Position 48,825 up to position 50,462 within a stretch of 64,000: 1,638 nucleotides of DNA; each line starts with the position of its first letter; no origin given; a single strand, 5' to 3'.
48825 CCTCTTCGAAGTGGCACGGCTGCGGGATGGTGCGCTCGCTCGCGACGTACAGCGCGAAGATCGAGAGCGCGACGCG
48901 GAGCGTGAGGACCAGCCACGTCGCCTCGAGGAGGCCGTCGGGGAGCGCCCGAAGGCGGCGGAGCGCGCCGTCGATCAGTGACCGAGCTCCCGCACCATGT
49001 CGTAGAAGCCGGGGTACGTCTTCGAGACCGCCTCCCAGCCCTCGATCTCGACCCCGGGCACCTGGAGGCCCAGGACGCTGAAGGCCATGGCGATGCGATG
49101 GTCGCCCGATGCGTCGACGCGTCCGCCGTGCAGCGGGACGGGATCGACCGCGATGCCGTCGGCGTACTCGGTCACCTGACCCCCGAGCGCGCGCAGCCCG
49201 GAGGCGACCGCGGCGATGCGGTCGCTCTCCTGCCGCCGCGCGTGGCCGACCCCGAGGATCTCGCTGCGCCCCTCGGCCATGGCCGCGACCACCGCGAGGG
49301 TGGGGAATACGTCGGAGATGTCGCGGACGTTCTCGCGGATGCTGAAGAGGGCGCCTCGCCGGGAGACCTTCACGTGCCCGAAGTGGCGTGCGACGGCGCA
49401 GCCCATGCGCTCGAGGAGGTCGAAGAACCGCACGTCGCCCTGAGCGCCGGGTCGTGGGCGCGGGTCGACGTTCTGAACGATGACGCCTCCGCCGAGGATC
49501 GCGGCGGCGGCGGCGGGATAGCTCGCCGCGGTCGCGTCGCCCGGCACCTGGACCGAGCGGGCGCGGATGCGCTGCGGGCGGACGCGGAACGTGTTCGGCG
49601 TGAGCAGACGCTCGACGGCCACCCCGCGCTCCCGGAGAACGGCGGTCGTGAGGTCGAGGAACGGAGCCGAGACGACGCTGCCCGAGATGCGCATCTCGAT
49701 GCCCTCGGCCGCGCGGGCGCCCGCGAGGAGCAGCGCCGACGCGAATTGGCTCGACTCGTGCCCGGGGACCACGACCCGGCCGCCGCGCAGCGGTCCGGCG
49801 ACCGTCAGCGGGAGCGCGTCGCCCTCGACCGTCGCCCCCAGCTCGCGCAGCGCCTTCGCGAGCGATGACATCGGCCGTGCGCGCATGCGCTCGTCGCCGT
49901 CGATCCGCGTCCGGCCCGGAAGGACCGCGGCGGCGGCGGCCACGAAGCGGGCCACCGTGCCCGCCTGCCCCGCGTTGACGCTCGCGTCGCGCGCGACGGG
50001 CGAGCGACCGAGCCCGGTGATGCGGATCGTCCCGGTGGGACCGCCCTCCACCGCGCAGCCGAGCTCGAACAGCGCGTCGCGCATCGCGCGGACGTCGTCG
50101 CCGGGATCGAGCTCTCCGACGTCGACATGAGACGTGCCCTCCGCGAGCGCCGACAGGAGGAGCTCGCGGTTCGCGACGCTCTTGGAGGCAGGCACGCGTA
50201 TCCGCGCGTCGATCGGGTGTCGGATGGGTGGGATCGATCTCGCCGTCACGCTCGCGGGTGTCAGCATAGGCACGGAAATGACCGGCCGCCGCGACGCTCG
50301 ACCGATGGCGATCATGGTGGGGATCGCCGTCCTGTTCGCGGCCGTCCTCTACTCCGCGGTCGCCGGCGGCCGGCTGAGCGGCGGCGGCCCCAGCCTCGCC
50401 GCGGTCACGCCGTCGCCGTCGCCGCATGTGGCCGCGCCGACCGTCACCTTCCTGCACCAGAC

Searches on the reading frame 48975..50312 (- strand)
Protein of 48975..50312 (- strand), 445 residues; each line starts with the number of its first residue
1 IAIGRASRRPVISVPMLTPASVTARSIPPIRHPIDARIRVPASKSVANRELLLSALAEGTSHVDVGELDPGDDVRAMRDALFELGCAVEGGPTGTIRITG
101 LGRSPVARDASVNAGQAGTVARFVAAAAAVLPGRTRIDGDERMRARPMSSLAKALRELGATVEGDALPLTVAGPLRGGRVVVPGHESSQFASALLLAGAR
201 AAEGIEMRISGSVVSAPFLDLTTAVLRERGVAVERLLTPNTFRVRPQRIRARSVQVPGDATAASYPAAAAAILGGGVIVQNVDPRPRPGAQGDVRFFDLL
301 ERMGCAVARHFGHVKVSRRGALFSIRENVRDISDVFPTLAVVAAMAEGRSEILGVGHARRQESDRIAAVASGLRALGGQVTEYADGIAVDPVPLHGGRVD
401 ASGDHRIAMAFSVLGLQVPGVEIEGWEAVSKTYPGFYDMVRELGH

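Call 56: search_protein_families(library=pfam, proteins=[window:48975-50312:-])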
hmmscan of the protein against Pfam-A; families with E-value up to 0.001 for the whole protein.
window:48975-50312:- (445 aa): 1 family
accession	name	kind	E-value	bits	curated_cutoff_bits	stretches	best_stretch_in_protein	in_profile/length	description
PF00275.25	EPSP_synthase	-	9.6e-94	314.9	22.8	1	32-438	5-415/417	EPSP synthase (3-phosphoshikimate 1-carboxyvinyltransferase)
